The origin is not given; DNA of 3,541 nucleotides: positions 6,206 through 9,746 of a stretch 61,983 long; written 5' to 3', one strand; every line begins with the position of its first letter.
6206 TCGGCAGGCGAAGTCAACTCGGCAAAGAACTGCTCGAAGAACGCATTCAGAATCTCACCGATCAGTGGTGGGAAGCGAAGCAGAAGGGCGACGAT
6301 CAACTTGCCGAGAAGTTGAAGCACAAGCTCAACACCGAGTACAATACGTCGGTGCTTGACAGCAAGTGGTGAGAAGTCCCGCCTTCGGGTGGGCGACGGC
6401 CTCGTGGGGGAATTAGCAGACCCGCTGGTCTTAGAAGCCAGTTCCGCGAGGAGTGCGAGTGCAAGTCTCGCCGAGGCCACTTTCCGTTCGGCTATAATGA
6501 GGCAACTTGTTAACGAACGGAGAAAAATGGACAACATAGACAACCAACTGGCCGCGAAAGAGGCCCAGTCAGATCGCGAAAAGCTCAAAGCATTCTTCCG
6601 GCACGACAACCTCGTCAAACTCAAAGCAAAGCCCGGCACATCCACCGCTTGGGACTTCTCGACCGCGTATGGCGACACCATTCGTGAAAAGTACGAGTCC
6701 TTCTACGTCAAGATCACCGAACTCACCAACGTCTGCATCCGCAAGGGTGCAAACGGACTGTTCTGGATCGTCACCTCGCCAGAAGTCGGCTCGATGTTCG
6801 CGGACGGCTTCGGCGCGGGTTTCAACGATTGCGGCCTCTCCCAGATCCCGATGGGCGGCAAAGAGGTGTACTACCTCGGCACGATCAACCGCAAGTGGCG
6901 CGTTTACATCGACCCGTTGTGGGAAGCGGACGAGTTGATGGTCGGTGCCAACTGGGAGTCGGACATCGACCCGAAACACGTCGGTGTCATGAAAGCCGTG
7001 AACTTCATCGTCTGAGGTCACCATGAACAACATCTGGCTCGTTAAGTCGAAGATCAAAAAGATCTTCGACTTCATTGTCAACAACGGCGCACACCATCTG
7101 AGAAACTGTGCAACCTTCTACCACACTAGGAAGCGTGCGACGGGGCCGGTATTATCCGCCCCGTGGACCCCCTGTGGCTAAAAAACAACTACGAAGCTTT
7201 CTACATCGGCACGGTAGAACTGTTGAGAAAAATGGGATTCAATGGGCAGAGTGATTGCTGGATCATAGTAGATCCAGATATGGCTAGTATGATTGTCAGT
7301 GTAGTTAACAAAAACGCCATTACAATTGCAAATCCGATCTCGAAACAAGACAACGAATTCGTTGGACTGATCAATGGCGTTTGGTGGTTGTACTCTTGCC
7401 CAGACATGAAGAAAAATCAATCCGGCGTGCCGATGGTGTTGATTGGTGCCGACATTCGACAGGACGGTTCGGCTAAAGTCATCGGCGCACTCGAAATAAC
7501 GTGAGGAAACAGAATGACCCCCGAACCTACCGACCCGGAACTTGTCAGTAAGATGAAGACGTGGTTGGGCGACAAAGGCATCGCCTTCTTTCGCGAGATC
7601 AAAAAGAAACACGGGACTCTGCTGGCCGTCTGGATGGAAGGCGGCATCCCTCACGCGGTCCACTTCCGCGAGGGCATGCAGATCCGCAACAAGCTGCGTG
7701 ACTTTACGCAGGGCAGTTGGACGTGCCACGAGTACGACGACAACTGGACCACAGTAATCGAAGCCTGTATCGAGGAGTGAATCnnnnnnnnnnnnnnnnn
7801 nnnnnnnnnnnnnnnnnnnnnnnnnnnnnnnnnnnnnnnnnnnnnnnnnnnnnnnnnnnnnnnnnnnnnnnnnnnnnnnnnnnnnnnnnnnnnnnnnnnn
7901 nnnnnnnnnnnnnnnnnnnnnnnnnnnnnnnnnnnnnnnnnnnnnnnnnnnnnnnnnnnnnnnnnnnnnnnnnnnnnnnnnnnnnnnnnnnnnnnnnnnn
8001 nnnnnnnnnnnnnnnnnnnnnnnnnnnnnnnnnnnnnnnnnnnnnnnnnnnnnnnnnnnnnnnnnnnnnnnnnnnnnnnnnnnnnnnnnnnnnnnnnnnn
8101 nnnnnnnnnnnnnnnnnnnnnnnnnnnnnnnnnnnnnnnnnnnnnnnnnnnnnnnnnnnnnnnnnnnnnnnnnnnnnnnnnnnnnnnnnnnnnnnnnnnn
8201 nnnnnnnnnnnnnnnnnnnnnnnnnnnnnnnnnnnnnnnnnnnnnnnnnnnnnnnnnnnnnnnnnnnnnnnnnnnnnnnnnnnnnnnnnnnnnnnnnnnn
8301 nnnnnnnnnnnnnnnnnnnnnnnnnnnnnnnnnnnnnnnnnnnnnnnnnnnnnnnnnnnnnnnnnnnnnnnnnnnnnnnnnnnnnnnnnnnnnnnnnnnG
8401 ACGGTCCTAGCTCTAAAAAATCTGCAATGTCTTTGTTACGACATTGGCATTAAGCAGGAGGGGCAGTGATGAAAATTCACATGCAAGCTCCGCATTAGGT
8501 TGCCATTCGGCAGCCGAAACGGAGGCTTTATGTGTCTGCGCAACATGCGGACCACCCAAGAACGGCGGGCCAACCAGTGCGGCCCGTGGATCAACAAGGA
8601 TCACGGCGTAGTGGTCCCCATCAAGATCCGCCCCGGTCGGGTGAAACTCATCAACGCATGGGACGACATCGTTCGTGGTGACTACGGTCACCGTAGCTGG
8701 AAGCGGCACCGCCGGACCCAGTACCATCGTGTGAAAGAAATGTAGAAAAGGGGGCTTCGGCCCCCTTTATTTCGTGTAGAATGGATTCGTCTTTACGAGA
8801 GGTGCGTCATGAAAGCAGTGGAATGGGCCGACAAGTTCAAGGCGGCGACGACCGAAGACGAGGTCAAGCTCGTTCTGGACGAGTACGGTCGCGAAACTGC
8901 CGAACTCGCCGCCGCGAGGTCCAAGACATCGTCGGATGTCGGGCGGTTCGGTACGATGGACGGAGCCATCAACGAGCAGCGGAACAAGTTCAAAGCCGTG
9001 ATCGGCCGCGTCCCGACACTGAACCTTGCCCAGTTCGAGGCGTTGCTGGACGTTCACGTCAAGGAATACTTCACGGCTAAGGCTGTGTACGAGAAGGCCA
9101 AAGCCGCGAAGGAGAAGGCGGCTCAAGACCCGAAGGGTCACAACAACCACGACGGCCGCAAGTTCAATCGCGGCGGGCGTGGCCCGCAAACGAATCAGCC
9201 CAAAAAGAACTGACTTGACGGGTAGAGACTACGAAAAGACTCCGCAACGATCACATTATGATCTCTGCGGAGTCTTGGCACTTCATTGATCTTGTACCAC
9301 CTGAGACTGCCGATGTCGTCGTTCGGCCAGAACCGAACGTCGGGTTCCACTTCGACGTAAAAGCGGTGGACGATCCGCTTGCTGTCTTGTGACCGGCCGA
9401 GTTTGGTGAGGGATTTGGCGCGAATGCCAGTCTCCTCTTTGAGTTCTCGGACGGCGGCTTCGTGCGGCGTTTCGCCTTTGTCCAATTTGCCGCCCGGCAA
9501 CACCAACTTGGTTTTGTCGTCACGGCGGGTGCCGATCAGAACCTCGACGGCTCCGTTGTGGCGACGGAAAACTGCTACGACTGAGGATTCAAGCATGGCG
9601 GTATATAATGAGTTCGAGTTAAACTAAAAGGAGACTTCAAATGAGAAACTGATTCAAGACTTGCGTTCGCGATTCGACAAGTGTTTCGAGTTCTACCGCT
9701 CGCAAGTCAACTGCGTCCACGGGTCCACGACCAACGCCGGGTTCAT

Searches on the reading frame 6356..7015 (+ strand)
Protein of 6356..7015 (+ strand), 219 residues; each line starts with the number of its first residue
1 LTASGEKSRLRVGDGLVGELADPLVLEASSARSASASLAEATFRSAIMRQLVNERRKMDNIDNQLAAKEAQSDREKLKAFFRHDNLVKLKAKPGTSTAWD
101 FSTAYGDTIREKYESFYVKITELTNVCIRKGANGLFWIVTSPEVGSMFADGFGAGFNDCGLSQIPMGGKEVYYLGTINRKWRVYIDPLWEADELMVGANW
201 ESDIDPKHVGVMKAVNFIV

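Call 52: search_protein_families(library=pfam, proteins=[window:6356-7015:+], max_evalue=0.001)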
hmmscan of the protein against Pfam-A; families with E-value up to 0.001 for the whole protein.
window:6356-7015:+ (219 aa): 1 family
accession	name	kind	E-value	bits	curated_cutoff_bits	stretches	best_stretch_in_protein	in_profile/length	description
PF07068.17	Gp23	-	6.6e-05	22.9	24.4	1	94-202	201-311/376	Major capsid protein Gp23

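Call 91: search_protein_families(library=phrogs, proteins=[window:6356-7015:+], max_evalue=0.01)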
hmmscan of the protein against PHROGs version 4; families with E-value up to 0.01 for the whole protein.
window:6356-7015:+ (219 aa): 1 family
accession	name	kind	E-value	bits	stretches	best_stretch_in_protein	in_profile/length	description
phrog_138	-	head and packaging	0.0056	16.8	1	100-204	264-369/444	major head protein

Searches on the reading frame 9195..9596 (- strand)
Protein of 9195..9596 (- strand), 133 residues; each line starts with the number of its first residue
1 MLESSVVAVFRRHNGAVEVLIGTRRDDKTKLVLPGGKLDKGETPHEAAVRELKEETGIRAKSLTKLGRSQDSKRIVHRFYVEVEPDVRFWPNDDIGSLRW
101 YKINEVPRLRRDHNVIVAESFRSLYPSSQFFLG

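Call 4: search_protein_families(library=pfam, proteins=[window:9195-9596:-], max_evalue=0.01)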
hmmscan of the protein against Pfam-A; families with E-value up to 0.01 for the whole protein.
window:9195-9596:- (133 aa): 2 families
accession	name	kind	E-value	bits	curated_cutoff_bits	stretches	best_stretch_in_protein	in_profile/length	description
PF00293.34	NUDIX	-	6.6e-21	75.2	21.1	1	4-113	4-127/134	NUDIX domain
PF22327.2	Nudt16-like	-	0.0029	18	27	1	8-81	14-92/161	U8 snoRNA-decapping enzyme-like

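Call 5: search_protein_families(library=ncbifam, proteins=[window:9195-9596:-], max_evalue=0.01)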
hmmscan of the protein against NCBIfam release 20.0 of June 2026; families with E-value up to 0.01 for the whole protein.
window:9195-9596:- (133 aa): 21 families
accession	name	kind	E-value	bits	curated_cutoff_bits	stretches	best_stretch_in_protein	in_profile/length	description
TIGR00586.1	mutt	equivalog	3.9e-11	43.1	97.9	1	7-65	9-68/129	8-oxo-dGTP diphosphatase MutT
NF008044.0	PRK10776.1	equivalog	5.8e-11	42.4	148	1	13-80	12-85/130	8-oxo-dGTP diphosphatase MutT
NF006530.0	PRK08999.1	equivalog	3.8e-10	39.3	245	1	6-66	9-70/315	Nudix family hydrolase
TIGR02705.1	nudix_YtkD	equivalog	7.8e-10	38.5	154.4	1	31-80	47-99/156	RNA deprotection pyrophosphohydrolase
NF052459.1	OxoGTPPhMutT1Mycb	equivalog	1e-08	34.6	475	1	15-106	16-109/292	8-oxo-(d)GTP phosphatase MutT1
NF008736.0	PRK11762.1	equivalog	1.8e-08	34.1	169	1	28-68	73-113/186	ADP compounds hydrolase NudE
NF041652.1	Nud_hyd_Dein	equivalog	5.5e-08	33.2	200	1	27-106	41-127/152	Nudix hydrolase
NF001935.0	PRK00714.1-2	equivalog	2.5e-07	30.4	259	1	15-74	18-76/183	RNA pyrophosphohydrolase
NF001938.0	PRK00714.1-5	equivalog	3.7e-07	29.6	116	1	19-63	27-79/172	RNA pyrophosphohydrolase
NF001936.0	PRK00714.1-3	equivalog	4.6e-07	29.8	118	1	13-59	19-65/155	RNA pyrophosphohydrolase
NF006961.0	PRK09438.1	equivalog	1.3e-06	27.9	103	1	13-63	16-67/151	dihydroneopterin triphosphate diphosphatase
NF001937.0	PRK00714.1-4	equivalog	2.1e-06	27.4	139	1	17-71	20-73/161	RNA pyrophosphohydrolase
NF007834.0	PRK10546.1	equivalog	4.6e-06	26.5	156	1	6-75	6-78/135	pyrimidine (deoxy)nucleoside triphosphate diphosphatase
NF003788.0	PRK05379.1-5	equivalog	5.1e-05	22.7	354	1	18-113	225-340/351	bifunctional nicotinamide-nucleotide adenylyltransferase/Nudix hydroxylase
NF003786.0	PRK05379.1-2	equivalog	0.00016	21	397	1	26-62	240-276/354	bifunctional nicotinamide-nucleotide adenylyltransferase/Nudix hydroxylase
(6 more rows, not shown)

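Call 7: search_protein_families(library=phrogs, proteins=[window:9195-9596:-], max_evalue=0.001)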
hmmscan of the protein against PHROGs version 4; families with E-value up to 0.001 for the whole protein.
window:9195-9596:- (133 aa): 7 families
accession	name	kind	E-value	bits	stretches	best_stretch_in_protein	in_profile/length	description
phrog_1198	-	other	1.3e-19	71.9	1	8-111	42-155/253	MutT/NUDIX hydrolase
phrog_10313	-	other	6.5e-14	53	1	4-118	13-134/159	nudix hydrolase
phrog_1185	-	other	1.3e-11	45.5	1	32-84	182-238/301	nudix hydrolase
phrog_15528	-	head and packaging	2.9e-11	43.5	1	18-109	533-626/794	portal protein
phrog_19657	-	other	4.2e-09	37.6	1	26-68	56-97/176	nudix hydrolase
phrog_6216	-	unknown function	9.1e-09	35.5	1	19-109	15-101/545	-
phrog_25541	-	unknown function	6.9e-05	23.4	1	30-67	97-134/210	-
